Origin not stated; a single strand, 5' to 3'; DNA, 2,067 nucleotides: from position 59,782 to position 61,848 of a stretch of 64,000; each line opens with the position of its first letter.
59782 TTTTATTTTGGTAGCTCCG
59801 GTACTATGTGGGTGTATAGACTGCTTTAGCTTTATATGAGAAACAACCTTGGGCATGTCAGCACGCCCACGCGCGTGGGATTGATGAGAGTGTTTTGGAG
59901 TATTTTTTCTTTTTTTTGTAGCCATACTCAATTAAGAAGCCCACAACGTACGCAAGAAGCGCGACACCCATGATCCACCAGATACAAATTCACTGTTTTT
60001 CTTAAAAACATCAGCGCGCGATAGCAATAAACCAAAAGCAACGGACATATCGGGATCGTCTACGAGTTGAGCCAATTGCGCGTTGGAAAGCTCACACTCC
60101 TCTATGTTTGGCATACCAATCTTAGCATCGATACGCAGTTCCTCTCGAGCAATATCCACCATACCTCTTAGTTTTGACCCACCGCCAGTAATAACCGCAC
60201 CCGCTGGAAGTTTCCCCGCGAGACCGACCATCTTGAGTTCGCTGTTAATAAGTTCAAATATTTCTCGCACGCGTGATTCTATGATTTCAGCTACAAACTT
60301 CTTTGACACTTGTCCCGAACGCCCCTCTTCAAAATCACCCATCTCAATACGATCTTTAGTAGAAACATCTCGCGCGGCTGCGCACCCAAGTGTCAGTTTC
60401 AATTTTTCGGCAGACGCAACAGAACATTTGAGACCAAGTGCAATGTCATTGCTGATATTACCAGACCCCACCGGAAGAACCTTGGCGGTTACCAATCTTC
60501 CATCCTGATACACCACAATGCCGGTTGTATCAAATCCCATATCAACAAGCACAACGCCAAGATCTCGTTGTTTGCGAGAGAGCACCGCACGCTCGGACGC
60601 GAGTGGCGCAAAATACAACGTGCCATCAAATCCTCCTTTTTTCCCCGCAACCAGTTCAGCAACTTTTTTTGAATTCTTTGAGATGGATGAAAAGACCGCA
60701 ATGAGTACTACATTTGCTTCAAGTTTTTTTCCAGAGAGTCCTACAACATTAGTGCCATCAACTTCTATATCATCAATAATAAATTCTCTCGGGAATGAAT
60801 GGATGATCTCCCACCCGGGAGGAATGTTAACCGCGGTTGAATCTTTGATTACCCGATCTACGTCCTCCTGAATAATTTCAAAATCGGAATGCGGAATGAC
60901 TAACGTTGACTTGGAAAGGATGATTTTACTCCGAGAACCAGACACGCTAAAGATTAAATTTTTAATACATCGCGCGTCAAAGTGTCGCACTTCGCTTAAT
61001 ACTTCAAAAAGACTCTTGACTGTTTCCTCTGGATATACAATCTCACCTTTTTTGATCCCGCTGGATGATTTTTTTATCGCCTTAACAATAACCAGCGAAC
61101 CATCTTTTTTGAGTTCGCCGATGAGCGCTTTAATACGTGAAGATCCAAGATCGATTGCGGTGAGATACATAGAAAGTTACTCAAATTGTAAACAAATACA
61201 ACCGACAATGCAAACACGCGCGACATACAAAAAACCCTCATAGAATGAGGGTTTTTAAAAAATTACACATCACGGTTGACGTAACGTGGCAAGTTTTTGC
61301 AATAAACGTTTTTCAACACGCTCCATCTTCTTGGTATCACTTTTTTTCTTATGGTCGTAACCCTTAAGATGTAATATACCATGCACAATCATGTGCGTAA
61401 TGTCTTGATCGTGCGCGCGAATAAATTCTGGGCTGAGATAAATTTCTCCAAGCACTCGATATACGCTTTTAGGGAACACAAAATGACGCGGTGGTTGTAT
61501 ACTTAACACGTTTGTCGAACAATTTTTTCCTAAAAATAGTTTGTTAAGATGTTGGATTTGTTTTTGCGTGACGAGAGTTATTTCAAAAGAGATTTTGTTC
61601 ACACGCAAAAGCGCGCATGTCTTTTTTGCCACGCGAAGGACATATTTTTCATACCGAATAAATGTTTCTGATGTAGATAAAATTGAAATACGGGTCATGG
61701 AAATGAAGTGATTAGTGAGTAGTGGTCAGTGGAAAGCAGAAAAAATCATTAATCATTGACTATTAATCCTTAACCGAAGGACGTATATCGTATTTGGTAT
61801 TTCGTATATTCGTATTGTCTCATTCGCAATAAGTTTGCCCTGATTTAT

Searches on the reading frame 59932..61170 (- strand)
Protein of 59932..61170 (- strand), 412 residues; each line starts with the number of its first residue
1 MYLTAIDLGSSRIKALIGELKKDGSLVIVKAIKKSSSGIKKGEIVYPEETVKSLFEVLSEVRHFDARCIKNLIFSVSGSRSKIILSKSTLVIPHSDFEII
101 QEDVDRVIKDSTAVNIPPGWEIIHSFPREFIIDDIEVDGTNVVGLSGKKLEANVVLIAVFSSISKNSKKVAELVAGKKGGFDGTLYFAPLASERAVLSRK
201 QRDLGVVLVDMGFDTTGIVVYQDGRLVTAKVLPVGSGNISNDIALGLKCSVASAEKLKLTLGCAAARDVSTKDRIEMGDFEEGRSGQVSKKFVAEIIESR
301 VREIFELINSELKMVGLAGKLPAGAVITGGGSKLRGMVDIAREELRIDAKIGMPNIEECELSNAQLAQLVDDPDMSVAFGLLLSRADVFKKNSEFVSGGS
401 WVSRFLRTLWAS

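Call 66: find_encoding_contigs(protein=window:59932-61170:-, flank=10000, max_places=2)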
Protein window:59932-61170:- (412 aa): 5 contigs read that carry it; 2 places shown.
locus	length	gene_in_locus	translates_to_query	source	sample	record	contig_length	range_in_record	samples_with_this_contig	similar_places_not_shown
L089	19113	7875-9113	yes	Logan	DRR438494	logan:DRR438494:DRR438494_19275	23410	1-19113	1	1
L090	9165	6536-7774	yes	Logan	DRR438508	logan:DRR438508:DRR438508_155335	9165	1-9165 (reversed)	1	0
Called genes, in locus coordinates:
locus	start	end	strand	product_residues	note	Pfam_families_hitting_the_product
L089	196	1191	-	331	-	PF00078:RVT_1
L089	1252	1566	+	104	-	PF22296:bAvd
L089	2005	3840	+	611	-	-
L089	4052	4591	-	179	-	PF01195:Pept_tRNA_hydro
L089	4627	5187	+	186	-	PF10502:Peptidase_S26, PF00717:Peptidase_S24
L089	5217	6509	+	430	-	PF13393:tRNA-synt_His, PF00587:tRNA-synt_2b, PF03129:HGTP_anticodon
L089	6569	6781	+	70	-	PF01165:Ribosomal_S21 (weak)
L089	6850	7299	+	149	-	PF09424:YqeY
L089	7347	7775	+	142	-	PF02130:YbeY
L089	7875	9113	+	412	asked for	PF02491:SHS2_FTSA, PF06723:MreB_Mbl, PF14450:FtsA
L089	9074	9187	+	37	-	-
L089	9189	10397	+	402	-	PF00091:Tubulin, PF12327:FtsZ_C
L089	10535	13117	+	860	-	PF03477:ATP-cone, PF00317:Ribonuc_red_lgN, PF02867:Ribonuc_red_lgC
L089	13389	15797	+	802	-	PF05048:NosD, PF13229:Beta_helix, PF01471:PG_binding_1 (faint)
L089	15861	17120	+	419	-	PF21760:SecD_1st, PF22599:SecDF_P1_head, PF02355:SecD_SecF_C, PF03176:MMPL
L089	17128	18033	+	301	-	PF02355:SecD_SecF_C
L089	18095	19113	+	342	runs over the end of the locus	PF04545:Sigma70_r4, PF05066:HARE-HTH (weak)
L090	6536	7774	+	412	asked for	PF02491:SHS2_FTSA, PF06723:MreB_Mbl, PF14450:FtsA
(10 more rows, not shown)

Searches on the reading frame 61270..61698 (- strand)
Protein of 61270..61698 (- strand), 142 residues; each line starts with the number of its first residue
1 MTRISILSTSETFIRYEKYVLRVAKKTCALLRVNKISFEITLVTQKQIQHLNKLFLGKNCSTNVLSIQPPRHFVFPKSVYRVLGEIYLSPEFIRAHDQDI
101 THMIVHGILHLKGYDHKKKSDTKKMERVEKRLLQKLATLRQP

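Call 64: find_encoding_contigs(protein=window:61270-61698:-, flank=10000, max_places=2)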
Protein window:61270-61698:- (142 aa): 2 contigs read that carry it; 2 places shown.
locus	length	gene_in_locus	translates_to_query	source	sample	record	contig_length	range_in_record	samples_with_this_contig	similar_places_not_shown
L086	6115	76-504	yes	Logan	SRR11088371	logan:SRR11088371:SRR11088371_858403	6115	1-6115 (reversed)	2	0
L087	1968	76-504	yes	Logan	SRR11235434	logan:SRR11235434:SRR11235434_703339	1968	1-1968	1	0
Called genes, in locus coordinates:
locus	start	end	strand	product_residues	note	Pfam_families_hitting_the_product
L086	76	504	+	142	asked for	PF02130:YbeY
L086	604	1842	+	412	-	PF02491:SHS2_FTSA, PF06723:MreB_Mbl, PF14450:FtsA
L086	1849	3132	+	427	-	PF00091:Tubulin, PF12327:FtsZ_C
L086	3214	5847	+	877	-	PF03477:ATP-cone, PF00317:Ribonuc_red_lgN, PF02867:Ribonuc_red_lgC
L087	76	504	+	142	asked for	PF02130:YbeY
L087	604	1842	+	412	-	PF02491:SHS2_FTSA, PF06723:MreB_Mbl, PF14450:FtsA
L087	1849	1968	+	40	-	?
